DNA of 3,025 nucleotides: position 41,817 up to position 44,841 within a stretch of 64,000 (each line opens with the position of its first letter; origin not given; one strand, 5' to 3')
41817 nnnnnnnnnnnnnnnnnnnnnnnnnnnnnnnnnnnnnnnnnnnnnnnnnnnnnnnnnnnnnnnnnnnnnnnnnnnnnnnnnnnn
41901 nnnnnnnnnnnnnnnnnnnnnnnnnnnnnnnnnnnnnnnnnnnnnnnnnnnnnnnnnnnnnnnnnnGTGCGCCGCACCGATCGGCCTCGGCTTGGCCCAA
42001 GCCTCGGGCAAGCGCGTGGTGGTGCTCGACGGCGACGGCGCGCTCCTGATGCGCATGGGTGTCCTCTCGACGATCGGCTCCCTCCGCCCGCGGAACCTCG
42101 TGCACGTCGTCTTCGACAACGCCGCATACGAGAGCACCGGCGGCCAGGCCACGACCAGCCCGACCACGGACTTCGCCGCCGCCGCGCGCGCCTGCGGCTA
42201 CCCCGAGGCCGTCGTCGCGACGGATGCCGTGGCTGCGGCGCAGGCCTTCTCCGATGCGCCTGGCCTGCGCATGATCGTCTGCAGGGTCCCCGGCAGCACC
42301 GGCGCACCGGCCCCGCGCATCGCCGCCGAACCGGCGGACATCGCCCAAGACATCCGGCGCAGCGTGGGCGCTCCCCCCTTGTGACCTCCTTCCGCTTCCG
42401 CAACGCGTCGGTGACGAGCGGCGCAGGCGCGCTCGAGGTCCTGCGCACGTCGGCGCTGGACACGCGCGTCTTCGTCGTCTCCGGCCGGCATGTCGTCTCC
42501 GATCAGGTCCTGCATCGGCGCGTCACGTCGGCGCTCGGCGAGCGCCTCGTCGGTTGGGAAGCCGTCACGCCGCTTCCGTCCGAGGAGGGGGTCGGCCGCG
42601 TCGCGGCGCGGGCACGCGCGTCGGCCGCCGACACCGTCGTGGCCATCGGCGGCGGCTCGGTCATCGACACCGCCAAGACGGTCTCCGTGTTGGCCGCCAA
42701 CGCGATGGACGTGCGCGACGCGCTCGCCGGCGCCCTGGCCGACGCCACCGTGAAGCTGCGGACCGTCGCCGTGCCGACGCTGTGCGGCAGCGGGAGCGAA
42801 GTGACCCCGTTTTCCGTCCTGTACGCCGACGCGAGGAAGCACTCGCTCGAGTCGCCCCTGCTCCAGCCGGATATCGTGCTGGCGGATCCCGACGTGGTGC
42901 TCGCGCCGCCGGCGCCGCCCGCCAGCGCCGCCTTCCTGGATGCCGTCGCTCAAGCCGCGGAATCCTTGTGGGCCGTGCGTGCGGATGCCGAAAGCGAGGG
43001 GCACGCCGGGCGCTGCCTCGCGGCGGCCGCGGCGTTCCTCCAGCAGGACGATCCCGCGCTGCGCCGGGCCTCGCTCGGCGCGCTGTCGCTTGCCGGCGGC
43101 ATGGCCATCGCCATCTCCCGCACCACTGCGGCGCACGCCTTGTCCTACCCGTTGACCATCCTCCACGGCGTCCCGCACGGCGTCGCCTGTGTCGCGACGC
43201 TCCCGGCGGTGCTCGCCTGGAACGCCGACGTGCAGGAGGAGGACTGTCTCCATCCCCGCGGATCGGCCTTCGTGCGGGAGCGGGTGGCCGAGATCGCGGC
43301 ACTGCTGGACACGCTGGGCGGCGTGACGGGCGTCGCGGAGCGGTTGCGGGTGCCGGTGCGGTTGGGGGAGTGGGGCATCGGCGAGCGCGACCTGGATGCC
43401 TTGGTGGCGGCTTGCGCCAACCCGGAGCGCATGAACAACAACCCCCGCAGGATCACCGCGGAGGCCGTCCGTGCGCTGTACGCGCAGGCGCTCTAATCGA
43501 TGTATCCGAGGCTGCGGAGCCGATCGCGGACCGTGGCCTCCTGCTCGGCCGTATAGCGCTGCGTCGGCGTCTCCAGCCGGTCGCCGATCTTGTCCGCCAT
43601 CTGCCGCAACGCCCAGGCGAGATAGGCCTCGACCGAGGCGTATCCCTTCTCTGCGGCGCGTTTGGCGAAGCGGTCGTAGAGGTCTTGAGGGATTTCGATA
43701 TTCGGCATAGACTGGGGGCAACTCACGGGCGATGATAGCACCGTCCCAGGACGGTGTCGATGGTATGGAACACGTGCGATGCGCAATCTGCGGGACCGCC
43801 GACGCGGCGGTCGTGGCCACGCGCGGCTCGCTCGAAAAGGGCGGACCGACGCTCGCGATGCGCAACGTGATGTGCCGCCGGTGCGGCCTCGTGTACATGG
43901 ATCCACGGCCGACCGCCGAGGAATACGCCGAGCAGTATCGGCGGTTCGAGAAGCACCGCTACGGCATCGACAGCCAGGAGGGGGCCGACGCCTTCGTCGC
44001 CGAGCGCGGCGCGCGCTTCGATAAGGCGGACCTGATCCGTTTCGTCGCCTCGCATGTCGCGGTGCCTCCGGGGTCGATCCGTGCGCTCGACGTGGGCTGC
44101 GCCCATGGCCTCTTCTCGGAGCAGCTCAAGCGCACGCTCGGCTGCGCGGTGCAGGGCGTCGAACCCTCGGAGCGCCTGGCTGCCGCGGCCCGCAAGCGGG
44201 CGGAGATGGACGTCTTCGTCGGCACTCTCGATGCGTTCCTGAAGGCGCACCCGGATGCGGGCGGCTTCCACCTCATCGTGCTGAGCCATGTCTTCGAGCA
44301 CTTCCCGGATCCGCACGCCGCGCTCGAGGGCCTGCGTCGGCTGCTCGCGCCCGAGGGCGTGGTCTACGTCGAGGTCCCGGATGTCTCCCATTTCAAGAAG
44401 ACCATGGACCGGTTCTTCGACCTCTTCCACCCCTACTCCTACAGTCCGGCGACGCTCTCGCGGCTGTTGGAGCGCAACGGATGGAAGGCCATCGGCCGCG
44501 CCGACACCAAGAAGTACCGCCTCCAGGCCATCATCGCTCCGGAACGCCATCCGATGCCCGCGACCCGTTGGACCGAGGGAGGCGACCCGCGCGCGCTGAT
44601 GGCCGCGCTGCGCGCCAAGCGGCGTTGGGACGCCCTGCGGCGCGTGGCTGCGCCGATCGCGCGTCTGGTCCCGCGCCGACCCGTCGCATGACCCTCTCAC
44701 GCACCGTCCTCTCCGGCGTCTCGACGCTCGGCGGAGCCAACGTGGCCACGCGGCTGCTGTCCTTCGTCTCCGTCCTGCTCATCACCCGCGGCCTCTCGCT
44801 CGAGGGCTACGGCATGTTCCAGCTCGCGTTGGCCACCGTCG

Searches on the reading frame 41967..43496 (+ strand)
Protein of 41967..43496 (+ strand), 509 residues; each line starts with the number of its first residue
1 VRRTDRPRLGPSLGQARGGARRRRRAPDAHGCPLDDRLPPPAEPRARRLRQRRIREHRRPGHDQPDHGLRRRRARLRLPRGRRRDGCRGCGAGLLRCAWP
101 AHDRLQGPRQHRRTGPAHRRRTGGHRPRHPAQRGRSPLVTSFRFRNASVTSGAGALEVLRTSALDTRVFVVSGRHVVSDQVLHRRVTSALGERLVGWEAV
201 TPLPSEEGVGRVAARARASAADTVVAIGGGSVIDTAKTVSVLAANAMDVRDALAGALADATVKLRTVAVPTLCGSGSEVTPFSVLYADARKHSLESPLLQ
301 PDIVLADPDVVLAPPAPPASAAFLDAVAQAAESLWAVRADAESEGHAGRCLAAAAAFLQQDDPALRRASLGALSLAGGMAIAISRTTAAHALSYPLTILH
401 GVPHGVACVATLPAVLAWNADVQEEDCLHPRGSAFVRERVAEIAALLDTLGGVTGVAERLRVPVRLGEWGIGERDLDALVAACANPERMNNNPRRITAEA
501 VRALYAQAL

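Call 4: search_protein_families(library=pfam, proteins=[window:41967-43496:+], max_evalue=0.01)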
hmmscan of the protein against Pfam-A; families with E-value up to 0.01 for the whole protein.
window:41967-43496:+ (509 aa): 3 families
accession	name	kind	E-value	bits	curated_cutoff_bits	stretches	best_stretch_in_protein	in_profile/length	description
PF00465.25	Fe-ADH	-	9.2e-35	120.2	31.3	1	148-308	3-168/168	Iron-containing alcohol dehydrogenase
PF25137.1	ADH_Fe_C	-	1e-16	61.7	27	1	324-508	6-193/194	Fe-containing alcohol dehydrogenase family, C-terminal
PF13685.12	Fe-ADH_2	-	5.5e-08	33.4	28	1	157-243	12-97/149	Iron-containing alcohol dehydrogenase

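Call 5: search_protein_families(library=ncbifam, proteins=[window:41967-43496:+], max_evalue=0.01)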
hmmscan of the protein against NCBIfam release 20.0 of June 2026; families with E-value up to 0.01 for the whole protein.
window:41967-43496:+ (509 aa): 18 families
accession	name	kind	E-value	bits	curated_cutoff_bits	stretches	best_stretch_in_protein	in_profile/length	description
TIGR03405.1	Phn_Fe-ADH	equivalog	5.8e-52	176.6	423.7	1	148-491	6-351/355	iron-containing alcohol dehydrogenase PsrA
NF058672.1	4HyButDHCUPNE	equivalog_domain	1.3e-33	116.7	500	1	153-508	14-377/378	4-hydroxybutyrate dehydrogenase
TIGR02638.1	lactal_redase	equivalog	1.8e-32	112.6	523.15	1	151-505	12-379/379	lactaldehyde reductase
NF041833.1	Fe_ADH_ErcA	equivalog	1.4e-31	110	550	1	165-509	30-382/382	alcohol dehydrogenase-like regulatory protein ErcA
NF007911.0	PRK10624.1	equivalog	2.2e-31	109.1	537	1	154-508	16-381/382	lactaldehyde reductase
NF010378.0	PRK13805.1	equivalog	8.6e-31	106.6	951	1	154-449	470-788/872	bifunctional acetaldehyde-CoA/alcohol dehydrogenase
NF053866.1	CholDhdGbsBBac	equivalog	6.8e-25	87.5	550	1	166-508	38-390/392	choline dehydrogenase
NF050025.1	SulfAcetaldRedSarD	equivalog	3.5e-23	82.1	700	1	203-504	70-380/385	sulfoacetaldehyde reductase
NF011998.0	PRK15454.1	equivalog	8.5e-20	70.8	556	1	197-508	83-394/395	ethanolamine utilization ethanol dehydrogenase EutG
NF007363.0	PRK09860.1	equivalog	9.3e-20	71.1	581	1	195-508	63-382/383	L-threonine dehydrogenase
NF011717.0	PRK15138.1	equivalog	1.4e-14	53.9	645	1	150-505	13-383/387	alcohol dehydrogenase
NF041822.1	daptide_DH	equivalog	1e-13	50.9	300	1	170-345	5-186/363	daptide-type RiPP biosynthesis dehydogenase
NF006941.0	PRK09423.1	subfamily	2.9e-12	46.1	336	2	196-246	60-110/367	glycerol dehydrogenase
NF053832.1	GlycoaldRedHalo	equivalog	5.4e-11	42.2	550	1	167-346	31-192/363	glycolaldehyde reductase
NF002022.0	PRK00843.1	equivalog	6.9e-07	28.6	413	1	157-241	26-108/350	NAD(P)-dependent glycerol-1-phosphate dehydrogenase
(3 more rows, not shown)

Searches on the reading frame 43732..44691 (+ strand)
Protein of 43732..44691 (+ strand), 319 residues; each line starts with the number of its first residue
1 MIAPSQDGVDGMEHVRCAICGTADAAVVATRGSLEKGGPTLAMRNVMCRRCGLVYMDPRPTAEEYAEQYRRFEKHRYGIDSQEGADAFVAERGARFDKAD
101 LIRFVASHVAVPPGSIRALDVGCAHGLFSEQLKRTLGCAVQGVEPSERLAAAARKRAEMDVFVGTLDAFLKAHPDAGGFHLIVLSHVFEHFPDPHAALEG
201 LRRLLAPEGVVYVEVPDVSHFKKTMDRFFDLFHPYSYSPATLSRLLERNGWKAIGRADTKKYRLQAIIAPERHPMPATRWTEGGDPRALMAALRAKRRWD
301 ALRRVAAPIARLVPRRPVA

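Call 4: search_protein_families(library=pfam, proteins=[window:43732-44691:+], max_evalue=0.01)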
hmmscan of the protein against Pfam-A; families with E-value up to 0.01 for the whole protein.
window:43732-44691:+ (319 aa): 6 families
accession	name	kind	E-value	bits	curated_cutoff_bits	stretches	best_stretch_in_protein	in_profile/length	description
PF13489.12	Methyltransf_23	-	1.8e-22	80.2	27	1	100-252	8-160/164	Methyltransferase domain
PF08241.18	Methyltransf_11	-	1e-14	55.4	21.2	1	119-212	1-94/95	Methyltransferase domain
PF08242.18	Methyltransf_12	-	4.3e-14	53.5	30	1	119-211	1-98/98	Methyltransferase domain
PF13649.12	Methyltransf_25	-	4.4e-13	50.2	27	1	119-209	2-97/97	Methyltransferase domain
PF13847.12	Methyltransf_31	-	2.3e-08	34.3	27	1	116-219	5-116/145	Methyltransferase domain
PF07021.18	MetW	-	1.9e-06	28.1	21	1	110-221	10-115/193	Methionine biosynthesis protein MetW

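Call 5: search_protein_families(library=ncbifam, proteins=[window:43732-44691:+], max_evalue=0.01)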
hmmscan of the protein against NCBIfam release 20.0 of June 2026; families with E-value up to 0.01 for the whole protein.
window:43732-44691:+ (319 aa): 14 families
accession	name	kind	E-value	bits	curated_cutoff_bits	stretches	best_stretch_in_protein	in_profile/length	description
NF045667.1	MTase_DVU1556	equivalog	5.5e-11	42.3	155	1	106-213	15-119/213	DVU_1556 family methyltransferase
TIGR01983.1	UbiG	equivalog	1e-09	38.1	102.95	1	115-213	50-151/228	bifunctional 2-polyprenyl-6-hydroxyphenol methylase/3-demethylubiquinol 3-O-methyltransferase UbiG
TIGR02081.1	metW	equivalog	7.2e-07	28.9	189.5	1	110-210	10-106/194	methionine biosynthesis protein MetW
NF043040.1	corrin_prot_MT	hypoth_equivalog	2.1e-05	24.1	180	1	115-213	42-147/216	corrinoid protein-associated methyltransferase CpaM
TIGR04345.1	ovoA_Cterm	equivalog_domain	2.4e-05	24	170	1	173-216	129-172/242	putative 4-mercaptohistidine N1-methyltransferase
NF041650.1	nod_mtase_NodS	equivalog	0.00011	21.9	300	1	117-211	41-137/190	nodulation methyltransferase NodS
NF002463.0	PRK01683.1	equivalog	0.00035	20.2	297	1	117-218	34-133/258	trans-aconitate 2-methyltransferase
NF053839.1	CPFASynBruc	equivalog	0.00066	18.7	600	1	97-239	156-303/410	cyclopropane fatty acid synthase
TIGR01934.1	MenG_MenH_UbiE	subfamily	0.00088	18.6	158.35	1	115-214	40-143/223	ubiquinone/menaquinone biosynthesis methyltransferase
TIGR02072.1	BioC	equivalog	0.0012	18.8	184.95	1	115-256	35-168/244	malonyl-ACP O-methyltransferase BioC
TIGR02021.1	BchM-ChlM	equivalog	0.0017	17.8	158.9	1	116-165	56-104/218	magnesium protoporphyrin IX methyltransferase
NF008686.0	PRK11705.1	equivalog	0.0027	16.8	400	1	103-214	157-266/383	cyclopropane fatty acyl phospholipid synthase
TIGR04290.1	meth_Rta_06860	hypoth_equivalog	0.0081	15.6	300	0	117-212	52-149/226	TIGR04290 family methyltransferase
TIGR02098.1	MJ0042_CXXC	domain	0.009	15.7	20.9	0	2-22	14-33/38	MJ0042-type zinc finger domain-containing protein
